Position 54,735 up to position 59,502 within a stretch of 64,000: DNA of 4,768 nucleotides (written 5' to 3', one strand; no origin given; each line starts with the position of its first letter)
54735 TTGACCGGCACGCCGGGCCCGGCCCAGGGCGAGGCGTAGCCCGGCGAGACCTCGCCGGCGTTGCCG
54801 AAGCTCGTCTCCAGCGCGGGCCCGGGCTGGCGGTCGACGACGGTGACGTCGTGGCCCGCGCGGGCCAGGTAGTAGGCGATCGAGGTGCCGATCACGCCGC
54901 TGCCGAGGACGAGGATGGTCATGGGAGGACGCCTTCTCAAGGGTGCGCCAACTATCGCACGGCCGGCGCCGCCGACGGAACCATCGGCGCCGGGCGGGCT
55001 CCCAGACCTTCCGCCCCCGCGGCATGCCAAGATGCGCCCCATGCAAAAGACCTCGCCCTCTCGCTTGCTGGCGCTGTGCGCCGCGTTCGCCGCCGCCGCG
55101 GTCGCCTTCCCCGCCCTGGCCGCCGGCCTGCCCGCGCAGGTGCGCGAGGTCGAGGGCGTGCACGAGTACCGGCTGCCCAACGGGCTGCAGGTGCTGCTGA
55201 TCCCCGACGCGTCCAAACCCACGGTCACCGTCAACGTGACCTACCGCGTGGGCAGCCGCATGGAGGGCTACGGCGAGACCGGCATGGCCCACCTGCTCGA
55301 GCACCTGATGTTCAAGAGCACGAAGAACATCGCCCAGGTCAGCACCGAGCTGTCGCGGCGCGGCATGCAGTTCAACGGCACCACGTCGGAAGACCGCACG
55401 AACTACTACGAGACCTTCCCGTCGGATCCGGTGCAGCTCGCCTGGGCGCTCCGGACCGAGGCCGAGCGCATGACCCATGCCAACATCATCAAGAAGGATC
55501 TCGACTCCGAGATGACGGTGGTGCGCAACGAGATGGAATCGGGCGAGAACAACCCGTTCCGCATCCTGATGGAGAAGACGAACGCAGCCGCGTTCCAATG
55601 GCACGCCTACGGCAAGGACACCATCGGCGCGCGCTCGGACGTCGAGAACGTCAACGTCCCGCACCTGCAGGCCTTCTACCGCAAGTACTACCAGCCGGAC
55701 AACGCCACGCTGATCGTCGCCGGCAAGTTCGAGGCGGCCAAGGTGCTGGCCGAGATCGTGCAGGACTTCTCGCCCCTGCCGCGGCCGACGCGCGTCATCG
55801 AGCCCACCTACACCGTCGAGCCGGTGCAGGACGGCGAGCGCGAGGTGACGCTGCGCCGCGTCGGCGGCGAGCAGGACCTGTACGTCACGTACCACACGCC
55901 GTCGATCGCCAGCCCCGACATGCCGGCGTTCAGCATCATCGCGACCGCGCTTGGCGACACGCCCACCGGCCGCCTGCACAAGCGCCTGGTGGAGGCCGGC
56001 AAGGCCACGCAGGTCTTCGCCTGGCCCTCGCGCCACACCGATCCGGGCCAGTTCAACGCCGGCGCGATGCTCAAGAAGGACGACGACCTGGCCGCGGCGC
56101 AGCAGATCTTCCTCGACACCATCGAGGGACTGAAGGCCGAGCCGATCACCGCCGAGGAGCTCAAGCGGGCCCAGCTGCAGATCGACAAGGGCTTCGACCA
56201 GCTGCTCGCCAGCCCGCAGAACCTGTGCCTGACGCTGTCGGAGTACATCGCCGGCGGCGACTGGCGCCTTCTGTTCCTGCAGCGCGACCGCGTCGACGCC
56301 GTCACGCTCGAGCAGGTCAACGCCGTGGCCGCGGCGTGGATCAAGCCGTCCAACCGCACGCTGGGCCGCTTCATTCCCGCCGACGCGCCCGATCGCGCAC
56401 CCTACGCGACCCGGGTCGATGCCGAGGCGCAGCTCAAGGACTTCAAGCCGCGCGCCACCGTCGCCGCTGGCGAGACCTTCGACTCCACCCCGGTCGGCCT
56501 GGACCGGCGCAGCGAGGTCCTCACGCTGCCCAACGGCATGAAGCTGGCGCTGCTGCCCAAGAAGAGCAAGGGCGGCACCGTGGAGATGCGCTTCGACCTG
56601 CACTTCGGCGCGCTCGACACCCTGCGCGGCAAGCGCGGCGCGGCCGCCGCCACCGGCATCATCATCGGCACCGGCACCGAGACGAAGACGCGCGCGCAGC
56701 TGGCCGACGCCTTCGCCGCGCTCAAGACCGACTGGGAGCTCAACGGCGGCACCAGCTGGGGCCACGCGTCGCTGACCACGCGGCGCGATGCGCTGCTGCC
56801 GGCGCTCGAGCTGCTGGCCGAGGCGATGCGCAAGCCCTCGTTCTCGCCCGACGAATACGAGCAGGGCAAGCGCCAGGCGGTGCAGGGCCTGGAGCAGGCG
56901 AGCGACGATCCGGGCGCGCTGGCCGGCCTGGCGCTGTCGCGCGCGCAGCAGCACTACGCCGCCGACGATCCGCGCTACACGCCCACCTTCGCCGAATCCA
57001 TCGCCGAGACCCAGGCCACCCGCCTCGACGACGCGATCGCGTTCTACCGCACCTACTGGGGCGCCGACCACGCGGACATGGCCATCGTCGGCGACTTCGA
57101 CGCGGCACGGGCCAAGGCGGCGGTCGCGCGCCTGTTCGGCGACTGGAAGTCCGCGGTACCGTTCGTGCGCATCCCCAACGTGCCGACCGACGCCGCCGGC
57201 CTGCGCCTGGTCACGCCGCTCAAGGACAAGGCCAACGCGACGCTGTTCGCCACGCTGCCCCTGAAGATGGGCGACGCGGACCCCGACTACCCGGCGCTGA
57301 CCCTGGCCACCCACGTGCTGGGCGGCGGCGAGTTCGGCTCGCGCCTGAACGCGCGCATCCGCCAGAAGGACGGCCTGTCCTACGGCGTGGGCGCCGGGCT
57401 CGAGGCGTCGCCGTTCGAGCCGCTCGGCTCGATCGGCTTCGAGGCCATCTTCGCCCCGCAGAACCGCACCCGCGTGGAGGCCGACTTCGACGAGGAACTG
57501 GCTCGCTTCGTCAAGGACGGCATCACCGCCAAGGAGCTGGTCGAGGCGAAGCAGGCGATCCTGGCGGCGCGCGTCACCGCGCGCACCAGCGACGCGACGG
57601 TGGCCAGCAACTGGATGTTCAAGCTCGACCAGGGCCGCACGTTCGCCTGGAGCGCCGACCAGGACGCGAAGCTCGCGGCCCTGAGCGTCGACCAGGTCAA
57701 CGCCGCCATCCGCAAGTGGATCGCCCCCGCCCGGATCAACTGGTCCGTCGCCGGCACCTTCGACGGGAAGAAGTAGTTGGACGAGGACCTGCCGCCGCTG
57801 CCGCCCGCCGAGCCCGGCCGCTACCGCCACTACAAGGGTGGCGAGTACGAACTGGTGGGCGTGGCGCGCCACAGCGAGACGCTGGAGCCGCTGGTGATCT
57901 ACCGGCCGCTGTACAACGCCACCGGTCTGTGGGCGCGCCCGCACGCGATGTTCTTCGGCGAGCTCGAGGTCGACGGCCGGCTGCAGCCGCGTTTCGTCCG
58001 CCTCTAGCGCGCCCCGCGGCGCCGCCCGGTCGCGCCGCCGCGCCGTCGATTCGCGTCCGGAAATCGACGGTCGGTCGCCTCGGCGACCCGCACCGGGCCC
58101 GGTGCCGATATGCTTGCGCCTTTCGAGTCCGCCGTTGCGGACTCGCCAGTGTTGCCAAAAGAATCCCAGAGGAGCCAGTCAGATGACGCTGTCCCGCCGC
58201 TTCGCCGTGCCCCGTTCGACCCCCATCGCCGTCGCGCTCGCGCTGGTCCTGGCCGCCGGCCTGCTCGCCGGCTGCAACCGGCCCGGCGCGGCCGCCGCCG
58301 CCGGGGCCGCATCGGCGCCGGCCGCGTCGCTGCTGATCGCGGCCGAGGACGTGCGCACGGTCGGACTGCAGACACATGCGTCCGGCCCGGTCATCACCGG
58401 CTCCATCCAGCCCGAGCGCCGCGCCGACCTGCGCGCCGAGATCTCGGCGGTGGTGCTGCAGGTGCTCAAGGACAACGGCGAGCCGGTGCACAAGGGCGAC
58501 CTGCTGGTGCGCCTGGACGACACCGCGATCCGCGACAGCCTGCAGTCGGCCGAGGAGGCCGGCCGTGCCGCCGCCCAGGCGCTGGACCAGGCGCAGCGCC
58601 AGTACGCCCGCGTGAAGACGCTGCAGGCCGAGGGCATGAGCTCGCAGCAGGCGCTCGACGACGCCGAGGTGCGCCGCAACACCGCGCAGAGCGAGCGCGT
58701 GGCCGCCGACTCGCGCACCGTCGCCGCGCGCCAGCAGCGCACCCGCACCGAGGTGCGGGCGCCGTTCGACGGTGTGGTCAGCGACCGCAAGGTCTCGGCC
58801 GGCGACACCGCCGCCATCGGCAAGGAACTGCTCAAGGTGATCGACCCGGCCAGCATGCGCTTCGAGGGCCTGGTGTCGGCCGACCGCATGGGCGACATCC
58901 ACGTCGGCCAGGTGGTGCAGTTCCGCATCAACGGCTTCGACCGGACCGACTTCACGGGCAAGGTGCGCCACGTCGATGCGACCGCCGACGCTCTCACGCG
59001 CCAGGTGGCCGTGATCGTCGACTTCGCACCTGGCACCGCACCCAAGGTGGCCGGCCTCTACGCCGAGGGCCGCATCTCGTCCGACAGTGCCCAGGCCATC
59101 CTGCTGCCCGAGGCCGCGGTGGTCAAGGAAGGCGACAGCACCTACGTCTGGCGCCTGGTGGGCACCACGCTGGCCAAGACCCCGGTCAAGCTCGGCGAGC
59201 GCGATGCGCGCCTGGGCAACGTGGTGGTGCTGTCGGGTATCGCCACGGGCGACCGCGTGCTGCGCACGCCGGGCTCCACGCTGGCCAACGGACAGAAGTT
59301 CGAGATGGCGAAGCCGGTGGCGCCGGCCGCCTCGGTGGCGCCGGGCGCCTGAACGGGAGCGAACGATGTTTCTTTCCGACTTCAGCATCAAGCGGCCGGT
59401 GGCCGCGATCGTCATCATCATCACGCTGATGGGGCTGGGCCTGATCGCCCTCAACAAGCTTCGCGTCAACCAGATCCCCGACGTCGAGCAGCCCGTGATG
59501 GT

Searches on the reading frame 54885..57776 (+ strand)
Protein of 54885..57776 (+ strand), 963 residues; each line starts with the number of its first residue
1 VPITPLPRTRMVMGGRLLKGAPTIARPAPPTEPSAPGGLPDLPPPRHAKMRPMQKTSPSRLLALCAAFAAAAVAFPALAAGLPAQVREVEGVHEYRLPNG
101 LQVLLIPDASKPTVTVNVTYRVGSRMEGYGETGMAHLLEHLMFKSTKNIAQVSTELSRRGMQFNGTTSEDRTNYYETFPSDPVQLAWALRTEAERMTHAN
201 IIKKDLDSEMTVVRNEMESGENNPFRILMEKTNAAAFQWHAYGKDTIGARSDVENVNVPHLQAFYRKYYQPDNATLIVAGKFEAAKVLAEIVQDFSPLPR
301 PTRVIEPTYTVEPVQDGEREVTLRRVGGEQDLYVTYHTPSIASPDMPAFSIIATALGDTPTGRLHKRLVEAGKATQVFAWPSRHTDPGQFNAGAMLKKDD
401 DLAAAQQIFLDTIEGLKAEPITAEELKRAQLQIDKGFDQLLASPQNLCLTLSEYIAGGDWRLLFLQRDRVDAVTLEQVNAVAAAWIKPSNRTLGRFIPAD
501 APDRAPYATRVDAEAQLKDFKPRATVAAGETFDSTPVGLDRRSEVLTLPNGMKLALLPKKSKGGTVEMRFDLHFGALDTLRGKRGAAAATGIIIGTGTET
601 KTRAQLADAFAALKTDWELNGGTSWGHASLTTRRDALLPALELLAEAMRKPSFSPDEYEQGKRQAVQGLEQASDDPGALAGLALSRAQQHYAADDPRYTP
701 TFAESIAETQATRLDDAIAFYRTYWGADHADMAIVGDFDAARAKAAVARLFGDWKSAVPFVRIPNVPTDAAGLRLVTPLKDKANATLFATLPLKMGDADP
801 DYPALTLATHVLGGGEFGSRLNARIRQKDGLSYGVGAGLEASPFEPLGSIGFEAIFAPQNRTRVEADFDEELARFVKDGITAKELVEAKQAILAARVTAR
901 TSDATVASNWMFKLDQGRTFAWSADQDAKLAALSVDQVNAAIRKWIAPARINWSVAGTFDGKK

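Call 13: search_protein_families(library=ncbifam, proteins=[window:54885-57776:+], max_evalue=1e-10)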
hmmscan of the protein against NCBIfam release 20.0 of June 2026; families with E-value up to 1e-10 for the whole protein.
window:54885-57776:+ (963 aa): 2 families
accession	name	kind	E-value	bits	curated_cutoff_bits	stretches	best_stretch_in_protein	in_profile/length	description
NF047422.1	YfmF_fam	equivalog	3.9e-21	75.4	285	0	635-902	96-359/412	EF-P 5-aminopentanol modification-associated protein YfmF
NF047421.1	YfmH_fam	equivalog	1.1e-18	67.7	250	1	90-294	8-217/425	EF-P 5-aminopentanol modification-associated protein YfmH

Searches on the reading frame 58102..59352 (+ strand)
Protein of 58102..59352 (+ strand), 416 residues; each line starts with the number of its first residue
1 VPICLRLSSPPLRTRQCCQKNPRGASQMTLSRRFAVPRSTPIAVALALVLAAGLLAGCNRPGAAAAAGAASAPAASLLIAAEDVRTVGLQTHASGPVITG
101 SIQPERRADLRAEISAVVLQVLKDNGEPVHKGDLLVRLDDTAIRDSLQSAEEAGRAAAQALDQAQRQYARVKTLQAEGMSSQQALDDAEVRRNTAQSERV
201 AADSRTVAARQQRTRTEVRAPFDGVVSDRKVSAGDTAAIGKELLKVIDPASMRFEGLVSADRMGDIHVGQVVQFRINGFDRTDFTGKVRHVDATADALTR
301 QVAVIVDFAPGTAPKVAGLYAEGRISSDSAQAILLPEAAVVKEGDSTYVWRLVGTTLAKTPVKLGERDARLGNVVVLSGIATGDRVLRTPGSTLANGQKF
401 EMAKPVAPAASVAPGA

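Call 13: search_protein_families(library=ncbifam, proteins=[window:58102-59352:+], max_evalue=1e-10)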
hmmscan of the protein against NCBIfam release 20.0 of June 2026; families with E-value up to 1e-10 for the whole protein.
window:58102-59352:+ (416 aa): 6 families
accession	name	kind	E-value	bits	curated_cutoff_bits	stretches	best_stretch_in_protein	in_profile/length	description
TIGR01730.1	RND_mfp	subfamily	1.6e-55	188.3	94.9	1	87-399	6-318/322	efflux RND transporter periplasmic adaptor subunit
TIGR00999.1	8a0102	subfamily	2.6e-36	125.1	319.3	1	126-387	1-263/271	CzcB/NccB family metal efflux transporter periplasmic adaptor subunit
TIGR00998.1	8a0101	subfamily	5.3e-23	81.5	390.8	1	195-294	184-284/334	EmrA/EmrK family multidrug efflux transporter periplasmic adaptor subunit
NF033138.2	RND-peri-MexC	equivalog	3.3e-13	49.5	625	1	47-402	10-371/375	MexC family multidrug efflux RND transporter periplasmic adaptor subunit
NF008589.1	PRK11556.1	equivalog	1.6e-12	47.1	391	1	101-405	78-390/392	MdtA/MuxA family multidrug efflux RND transporter periplasmic adaptor subunit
TIGR01843.1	type_I_hlyD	subfamily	1.7e-11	43.7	208.65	0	154-293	208-353/422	HlyD family type I secretion periplasmic adaptor subunit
